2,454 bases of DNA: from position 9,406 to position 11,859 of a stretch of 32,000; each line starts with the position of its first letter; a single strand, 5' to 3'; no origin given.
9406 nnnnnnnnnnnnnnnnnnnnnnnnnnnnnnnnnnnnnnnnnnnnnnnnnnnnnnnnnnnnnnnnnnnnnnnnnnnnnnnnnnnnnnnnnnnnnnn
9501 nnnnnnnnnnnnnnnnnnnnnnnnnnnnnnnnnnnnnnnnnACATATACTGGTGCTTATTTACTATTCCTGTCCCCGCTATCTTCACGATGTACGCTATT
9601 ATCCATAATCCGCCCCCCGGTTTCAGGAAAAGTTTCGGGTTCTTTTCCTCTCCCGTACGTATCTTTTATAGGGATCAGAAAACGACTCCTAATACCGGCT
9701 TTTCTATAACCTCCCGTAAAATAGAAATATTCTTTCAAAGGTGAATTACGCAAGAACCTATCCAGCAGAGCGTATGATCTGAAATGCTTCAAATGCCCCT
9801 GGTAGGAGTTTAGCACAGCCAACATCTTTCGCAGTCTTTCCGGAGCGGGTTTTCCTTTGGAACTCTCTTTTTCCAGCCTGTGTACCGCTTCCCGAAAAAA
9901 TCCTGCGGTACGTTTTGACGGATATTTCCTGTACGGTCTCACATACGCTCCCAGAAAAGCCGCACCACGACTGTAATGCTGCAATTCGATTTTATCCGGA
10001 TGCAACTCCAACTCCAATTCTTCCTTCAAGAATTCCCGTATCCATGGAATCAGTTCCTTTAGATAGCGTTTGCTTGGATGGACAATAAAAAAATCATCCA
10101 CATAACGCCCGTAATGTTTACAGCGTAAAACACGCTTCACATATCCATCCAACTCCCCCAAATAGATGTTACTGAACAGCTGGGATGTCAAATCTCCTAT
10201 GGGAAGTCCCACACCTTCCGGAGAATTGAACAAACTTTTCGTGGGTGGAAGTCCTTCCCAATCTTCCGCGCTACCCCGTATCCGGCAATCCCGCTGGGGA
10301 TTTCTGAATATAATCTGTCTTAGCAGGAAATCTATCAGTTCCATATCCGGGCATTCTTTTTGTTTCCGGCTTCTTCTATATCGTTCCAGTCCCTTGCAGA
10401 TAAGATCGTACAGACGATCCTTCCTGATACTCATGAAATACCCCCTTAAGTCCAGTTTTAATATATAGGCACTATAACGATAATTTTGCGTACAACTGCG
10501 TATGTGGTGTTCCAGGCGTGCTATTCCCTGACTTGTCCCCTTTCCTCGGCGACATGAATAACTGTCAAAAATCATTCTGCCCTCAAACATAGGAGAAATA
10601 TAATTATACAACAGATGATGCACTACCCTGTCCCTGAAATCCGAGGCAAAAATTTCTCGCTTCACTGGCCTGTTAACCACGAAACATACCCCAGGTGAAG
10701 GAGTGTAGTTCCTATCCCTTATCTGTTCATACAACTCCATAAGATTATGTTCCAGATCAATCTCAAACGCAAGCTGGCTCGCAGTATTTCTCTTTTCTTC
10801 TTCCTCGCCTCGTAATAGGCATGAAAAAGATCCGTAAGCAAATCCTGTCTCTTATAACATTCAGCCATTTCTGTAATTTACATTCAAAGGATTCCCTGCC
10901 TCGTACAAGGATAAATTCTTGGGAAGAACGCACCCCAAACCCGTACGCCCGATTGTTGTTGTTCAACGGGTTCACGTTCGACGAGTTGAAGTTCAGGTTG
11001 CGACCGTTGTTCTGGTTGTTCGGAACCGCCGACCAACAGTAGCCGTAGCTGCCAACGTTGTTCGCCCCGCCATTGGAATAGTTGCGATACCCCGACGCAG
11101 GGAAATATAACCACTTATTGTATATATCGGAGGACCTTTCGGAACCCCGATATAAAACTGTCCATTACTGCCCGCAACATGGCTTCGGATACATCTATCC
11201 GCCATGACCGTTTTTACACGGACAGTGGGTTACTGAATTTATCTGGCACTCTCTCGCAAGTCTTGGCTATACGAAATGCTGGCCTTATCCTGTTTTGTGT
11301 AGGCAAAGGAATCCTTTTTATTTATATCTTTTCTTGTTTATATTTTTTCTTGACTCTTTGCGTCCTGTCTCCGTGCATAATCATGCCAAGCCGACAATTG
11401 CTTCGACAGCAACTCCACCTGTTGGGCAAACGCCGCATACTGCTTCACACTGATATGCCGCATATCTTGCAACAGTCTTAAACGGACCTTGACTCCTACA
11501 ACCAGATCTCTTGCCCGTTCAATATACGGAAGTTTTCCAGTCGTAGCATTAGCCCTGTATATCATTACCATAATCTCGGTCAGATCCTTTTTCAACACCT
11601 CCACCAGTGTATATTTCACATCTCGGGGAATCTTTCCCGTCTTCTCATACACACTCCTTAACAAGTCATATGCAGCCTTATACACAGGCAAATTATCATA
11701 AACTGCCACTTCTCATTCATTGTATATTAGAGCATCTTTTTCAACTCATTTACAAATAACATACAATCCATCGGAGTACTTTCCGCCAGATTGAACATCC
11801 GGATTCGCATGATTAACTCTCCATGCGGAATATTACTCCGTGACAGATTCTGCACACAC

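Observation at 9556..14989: Complete DGR cassette: 190-bp TR/VR pair with adenine-restricted mismatches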

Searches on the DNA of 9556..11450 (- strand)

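Call 59: search_rna_families(source=window, start=10700, end=11450, threshold=evalue, max_evalue=1, show_alignments=2)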
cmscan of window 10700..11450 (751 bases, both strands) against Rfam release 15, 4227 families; matches with E-value up to 1: 1.
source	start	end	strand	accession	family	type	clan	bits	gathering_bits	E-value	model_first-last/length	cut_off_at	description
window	11100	11283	-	RF03028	RT-7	Gene; sRNA;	-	132.4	116.8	6.1e-33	1-191/191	no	RT-7 RNA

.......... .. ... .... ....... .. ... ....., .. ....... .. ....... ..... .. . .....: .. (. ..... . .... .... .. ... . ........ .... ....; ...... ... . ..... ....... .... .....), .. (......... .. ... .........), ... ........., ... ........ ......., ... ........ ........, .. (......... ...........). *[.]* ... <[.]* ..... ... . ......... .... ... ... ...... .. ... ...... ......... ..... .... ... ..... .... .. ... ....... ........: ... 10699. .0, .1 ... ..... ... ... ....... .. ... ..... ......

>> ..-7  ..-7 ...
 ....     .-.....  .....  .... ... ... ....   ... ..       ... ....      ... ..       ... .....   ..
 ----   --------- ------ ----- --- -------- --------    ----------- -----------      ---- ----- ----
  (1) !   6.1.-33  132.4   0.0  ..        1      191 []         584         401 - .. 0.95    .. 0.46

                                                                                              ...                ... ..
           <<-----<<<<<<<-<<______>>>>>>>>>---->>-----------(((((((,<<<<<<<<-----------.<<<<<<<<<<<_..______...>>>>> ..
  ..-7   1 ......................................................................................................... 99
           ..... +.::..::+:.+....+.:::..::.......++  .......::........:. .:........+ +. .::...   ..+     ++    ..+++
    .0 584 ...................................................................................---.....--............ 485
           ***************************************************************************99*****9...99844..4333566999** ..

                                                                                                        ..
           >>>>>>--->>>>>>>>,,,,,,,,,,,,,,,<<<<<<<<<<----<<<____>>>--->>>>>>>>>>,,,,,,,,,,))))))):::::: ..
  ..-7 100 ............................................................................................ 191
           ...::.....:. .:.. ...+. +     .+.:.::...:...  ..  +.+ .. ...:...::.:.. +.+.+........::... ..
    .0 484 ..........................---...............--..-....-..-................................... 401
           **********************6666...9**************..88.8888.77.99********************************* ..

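Call 83: search_rna_families(sources=[L004, L005, L007, L009, L011, L012, L013, L016, L020, L023, L024, L001], threshold=gathering)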
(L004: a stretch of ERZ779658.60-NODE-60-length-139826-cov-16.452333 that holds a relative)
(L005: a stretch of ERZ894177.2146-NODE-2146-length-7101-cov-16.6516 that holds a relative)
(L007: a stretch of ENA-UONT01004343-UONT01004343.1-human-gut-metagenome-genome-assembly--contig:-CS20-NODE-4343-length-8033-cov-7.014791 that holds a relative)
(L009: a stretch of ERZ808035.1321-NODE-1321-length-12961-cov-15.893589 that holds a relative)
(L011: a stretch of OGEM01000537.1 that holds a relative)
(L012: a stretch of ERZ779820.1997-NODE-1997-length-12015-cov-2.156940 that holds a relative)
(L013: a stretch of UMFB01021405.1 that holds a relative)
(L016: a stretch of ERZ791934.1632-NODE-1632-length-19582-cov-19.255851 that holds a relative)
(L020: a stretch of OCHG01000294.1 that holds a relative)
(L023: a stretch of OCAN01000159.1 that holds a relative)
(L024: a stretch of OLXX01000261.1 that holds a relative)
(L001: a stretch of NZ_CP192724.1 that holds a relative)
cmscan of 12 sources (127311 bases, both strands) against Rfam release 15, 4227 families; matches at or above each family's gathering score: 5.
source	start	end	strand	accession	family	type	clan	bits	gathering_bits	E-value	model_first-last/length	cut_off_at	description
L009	11066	11249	+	RF03028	RT-7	Gene; sRNA;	-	132.4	116.8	1e-30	1-191/191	no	RT-7 RNA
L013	5591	5774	-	RF03028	RT-7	Gene; sRNA;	-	132.4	116.8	1e-30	1-191/191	no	RT-7 RNA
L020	1077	1260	-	RF03028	RT-7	Gene; sRNA;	-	132.4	116.8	1e-30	1-191/191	no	RT-7 RNA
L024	1531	1714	-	RF03028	RT-7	Gene; sRNA;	-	132.4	116.8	1e-30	1-191/191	no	RT-7 RNA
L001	7460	7643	+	RF03028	RT-7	Gene; sRNA;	-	132.4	116.8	1e-30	1-191/191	no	RT-7 RNA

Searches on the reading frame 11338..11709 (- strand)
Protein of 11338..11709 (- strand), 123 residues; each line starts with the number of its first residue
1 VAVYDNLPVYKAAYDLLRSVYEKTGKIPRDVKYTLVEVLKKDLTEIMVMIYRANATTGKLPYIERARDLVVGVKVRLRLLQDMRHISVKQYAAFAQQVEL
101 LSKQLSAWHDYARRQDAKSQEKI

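Call 5: search_protein_families(library=pfam, proteins=[window:11338-11709:-], max_evalue=0.01)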
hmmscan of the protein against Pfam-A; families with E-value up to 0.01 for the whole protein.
window:11338-11709:- (123 aa): 2 families
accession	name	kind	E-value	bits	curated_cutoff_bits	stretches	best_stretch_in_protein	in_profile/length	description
PF22296.2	bAvd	-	1.1e-06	29.6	40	1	13-110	7-105/107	bAvd-like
PF05635.17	23S_rRNA_IVP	-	2.1e-05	25.1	33.8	1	6-106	2-105/106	23S rRNA-intervening sequence protein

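Call 9: search_protein_families(library=ncbifam, proteins=[window:11338-11709:-], max_evalue=0.01)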
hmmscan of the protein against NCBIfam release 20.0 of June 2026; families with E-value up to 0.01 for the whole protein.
window:11338-11709:- (123 aa): 2 families
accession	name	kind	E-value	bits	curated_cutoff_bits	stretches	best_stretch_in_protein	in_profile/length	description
NF033474.1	DivGenRetAVD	equivalog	8.1e-13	48.6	80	1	7-108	1-102/104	diversity-generating retroelement protein Avd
NF008911.0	PRK12275.1-2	subfamily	0.0068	16.9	137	1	2-92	2-95/118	hypothetical protein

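Call 46: search_solved_structures(query=window:11338-11709:-, max_evalue=1, show_alignments=1)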
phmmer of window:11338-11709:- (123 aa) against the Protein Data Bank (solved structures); distinct sequences matched with E-value up to 1: 0.
